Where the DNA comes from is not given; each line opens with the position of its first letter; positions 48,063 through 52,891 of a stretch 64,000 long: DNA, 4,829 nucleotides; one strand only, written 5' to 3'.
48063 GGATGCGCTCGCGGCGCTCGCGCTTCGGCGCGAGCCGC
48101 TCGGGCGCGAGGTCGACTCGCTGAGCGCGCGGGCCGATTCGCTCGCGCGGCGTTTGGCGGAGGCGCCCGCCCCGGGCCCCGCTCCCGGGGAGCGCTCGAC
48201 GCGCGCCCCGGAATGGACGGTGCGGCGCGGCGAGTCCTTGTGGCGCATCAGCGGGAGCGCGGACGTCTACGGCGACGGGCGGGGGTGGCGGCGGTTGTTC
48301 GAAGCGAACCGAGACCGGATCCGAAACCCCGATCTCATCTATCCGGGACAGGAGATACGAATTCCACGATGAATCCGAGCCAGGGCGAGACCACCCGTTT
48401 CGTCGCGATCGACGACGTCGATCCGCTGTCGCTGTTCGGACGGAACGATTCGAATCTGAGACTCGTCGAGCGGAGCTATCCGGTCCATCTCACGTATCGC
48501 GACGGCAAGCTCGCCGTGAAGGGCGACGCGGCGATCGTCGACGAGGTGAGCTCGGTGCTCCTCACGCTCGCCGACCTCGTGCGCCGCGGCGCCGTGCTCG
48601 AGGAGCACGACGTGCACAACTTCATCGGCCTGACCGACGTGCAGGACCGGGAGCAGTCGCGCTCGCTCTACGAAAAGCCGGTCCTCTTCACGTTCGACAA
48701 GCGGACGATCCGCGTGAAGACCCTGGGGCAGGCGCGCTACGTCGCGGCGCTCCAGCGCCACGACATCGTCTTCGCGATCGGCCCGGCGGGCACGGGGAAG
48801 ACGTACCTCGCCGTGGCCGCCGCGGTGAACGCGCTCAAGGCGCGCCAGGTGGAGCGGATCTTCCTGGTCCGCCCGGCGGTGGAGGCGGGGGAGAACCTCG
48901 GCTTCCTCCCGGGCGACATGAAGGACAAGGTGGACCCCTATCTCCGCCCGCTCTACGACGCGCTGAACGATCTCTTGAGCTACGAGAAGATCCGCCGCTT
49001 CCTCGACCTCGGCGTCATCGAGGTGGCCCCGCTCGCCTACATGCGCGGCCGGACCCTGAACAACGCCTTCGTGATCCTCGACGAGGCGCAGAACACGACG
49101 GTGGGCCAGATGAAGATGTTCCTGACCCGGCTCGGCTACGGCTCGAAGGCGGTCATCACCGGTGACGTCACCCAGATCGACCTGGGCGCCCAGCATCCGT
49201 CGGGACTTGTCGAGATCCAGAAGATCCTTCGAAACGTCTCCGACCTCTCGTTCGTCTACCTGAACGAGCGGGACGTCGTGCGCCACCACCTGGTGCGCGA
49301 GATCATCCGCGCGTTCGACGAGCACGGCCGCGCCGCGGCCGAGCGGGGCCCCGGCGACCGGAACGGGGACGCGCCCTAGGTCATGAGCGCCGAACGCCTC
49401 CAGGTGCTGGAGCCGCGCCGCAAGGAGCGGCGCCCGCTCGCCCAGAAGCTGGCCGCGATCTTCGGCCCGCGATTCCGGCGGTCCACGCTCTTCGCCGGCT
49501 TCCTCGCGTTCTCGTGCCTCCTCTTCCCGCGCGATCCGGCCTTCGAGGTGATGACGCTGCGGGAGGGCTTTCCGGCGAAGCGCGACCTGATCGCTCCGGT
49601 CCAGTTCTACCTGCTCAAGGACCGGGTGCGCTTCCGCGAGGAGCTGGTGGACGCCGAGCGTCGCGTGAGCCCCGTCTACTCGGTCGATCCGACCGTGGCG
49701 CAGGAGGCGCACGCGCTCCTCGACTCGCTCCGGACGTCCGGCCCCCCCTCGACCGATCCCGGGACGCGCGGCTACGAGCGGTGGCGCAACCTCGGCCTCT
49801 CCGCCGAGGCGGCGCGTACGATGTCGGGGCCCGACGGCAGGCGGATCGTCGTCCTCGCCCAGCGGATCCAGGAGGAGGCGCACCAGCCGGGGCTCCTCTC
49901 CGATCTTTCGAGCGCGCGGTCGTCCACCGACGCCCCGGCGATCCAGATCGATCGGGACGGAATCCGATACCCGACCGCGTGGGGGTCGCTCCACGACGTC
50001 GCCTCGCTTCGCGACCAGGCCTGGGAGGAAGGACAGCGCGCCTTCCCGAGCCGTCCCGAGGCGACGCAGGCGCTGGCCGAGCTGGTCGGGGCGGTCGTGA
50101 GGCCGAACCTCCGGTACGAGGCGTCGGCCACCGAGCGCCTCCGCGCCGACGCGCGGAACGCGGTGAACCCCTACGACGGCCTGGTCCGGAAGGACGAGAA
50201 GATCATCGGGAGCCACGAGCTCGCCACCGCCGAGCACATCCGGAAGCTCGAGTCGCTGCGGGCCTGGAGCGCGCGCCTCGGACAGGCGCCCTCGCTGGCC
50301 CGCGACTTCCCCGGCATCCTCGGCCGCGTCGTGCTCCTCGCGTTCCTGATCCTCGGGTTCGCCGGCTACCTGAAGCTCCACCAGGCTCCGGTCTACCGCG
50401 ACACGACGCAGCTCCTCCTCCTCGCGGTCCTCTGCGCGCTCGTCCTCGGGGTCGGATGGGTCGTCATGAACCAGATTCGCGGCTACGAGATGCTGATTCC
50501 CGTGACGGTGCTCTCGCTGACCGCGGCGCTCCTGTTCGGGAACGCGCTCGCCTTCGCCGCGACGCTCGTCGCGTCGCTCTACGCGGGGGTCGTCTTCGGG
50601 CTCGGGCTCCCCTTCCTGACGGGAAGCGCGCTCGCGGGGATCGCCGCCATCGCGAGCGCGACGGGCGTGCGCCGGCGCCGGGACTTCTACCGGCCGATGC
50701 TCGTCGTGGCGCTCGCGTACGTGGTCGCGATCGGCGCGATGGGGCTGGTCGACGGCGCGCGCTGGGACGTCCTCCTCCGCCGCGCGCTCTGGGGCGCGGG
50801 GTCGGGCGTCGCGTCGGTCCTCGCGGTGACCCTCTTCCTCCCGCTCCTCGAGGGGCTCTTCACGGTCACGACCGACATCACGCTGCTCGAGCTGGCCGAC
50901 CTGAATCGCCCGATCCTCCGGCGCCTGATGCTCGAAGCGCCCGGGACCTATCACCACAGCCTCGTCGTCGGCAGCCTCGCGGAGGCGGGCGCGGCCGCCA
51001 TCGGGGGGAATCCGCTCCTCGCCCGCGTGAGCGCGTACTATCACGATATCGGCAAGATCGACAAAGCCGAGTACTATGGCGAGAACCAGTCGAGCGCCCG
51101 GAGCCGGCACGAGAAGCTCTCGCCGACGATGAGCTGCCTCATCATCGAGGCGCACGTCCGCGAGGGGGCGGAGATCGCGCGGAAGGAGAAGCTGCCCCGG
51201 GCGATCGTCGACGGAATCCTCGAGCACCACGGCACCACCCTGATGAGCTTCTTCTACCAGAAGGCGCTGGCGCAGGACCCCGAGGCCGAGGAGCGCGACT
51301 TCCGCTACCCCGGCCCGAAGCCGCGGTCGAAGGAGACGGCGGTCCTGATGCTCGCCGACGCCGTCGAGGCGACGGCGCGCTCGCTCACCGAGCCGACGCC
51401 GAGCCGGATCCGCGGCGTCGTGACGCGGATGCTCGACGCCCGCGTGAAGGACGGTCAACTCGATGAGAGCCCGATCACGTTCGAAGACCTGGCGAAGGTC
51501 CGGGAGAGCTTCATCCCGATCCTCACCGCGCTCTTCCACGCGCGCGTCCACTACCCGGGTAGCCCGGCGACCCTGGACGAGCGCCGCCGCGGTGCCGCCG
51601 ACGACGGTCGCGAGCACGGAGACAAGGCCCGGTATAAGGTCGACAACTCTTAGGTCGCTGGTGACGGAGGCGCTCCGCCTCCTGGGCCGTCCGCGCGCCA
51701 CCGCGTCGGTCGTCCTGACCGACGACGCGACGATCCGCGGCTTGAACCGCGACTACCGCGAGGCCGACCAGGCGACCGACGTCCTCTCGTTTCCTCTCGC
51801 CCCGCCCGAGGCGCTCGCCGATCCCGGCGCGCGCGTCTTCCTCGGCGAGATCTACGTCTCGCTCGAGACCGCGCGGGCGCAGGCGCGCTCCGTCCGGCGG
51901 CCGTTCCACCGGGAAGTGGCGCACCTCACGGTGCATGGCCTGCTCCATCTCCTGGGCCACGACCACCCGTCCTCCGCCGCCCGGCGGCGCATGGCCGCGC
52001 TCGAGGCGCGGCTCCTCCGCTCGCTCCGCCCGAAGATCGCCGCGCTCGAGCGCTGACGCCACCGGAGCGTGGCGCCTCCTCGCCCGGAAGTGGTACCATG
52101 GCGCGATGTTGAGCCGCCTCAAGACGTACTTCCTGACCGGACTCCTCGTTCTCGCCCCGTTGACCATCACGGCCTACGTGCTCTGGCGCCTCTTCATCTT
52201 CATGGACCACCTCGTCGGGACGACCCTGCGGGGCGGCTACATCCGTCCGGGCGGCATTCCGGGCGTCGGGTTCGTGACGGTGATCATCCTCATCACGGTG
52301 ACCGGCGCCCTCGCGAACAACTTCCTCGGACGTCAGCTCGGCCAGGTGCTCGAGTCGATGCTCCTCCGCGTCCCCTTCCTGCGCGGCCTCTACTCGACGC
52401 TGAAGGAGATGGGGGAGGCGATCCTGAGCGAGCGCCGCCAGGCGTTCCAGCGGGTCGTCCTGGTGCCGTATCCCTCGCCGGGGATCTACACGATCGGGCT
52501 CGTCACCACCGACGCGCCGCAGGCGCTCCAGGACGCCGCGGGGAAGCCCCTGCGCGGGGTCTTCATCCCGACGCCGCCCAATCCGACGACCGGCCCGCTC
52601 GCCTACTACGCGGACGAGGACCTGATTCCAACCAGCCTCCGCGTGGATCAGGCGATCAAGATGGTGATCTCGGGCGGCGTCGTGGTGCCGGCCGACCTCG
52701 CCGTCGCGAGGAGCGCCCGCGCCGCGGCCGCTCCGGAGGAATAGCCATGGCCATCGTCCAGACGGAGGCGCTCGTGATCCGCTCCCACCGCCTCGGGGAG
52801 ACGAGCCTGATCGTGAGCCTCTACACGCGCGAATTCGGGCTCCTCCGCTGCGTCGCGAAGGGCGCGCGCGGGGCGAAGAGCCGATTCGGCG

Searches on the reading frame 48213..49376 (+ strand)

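Call 96: search_protein_families(library=pfam, proteins=[window:48213-49376:+], max_evalue=0.00001)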
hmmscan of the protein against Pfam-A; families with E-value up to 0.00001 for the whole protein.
window:48213-49376:+ (388 aa): 3 families
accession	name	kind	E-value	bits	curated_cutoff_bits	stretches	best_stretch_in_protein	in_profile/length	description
PF02562.22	PhoH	-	1.1e-92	309.6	27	1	166-369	2-205/205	PhoH-like protein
PF13245.12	AAA_19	-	1.2e-09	38.9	25.1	1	177-322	5-129/134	AAA domain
PF13604.12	AAA_30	-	7.7e-07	29.5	27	1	172-322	5-128/191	AAA domain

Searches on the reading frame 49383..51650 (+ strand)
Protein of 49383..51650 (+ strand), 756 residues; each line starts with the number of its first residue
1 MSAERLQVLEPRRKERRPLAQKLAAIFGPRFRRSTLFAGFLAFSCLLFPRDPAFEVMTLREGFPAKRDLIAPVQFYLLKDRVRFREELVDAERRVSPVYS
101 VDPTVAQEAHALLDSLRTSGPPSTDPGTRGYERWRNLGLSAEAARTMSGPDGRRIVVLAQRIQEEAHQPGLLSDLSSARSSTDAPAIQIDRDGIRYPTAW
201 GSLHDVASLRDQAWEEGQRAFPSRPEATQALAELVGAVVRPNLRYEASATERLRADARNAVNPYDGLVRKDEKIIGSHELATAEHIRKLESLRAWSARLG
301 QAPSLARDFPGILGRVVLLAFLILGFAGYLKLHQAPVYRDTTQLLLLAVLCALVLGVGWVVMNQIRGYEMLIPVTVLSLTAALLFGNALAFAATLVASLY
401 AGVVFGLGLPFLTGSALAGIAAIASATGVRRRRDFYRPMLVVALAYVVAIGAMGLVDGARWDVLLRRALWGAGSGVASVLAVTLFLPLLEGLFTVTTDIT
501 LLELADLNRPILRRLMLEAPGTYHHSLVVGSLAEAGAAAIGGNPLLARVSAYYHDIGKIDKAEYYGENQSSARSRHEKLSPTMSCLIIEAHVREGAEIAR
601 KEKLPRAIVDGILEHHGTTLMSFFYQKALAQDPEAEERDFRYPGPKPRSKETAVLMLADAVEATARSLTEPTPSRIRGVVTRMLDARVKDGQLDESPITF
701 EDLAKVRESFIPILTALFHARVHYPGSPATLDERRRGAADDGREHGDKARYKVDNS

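Call 96: search_protein_families(library=pfam, proteins=[window:49383-51650:+], max_evalue=0.00001)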
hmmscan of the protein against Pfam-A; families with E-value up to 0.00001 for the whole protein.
window:49383-51650:+ (756 aa): 3 families
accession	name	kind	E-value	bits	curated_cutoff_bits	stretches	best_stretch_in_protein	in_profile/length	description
PF07698.17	7TM-7TMR_HD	-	1.1e-23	84.6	29.4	1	311-497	3-190/190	7TM receptor with intracellular HD hydrolase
PF07697.16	7TMR-HDED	-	2.3e-21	77.3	27.6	1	61-293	2-221/224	7TM-HD extracellular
PF01966.28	HD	-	1.6e-14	54.6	22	1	522-663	1-115/116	HD domain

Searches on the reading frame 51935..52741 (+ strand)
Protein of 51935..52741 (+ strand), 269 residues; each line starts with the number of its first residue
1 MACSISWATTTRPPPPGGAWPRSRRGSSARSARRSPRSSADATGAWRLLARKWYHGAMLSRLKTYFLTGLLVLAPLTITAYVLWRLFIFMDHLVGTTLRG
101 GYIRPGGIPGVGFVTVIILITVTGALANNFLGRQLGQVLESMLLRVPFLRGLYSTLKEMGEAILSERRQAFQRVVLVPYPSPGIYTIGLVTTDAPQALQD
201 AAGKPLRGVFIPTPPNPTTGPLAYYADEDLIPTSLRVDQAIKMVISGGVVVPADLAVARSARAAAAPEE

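Call 96: search_protein_families(library=pfam, proteins=[window:51935-52741:+], max_evalue=0.00001)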
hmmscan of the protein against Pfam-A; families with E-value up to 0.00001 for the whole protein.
window:51935-52741:+ (269 aa): 1 family
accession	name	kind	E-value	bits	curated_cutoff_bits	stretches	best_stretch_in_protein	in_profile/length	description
PF04367.18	DUF502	-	1.3e-29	102.6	23.8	1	114-219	1-107/107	Protein of unknown function (DUF502)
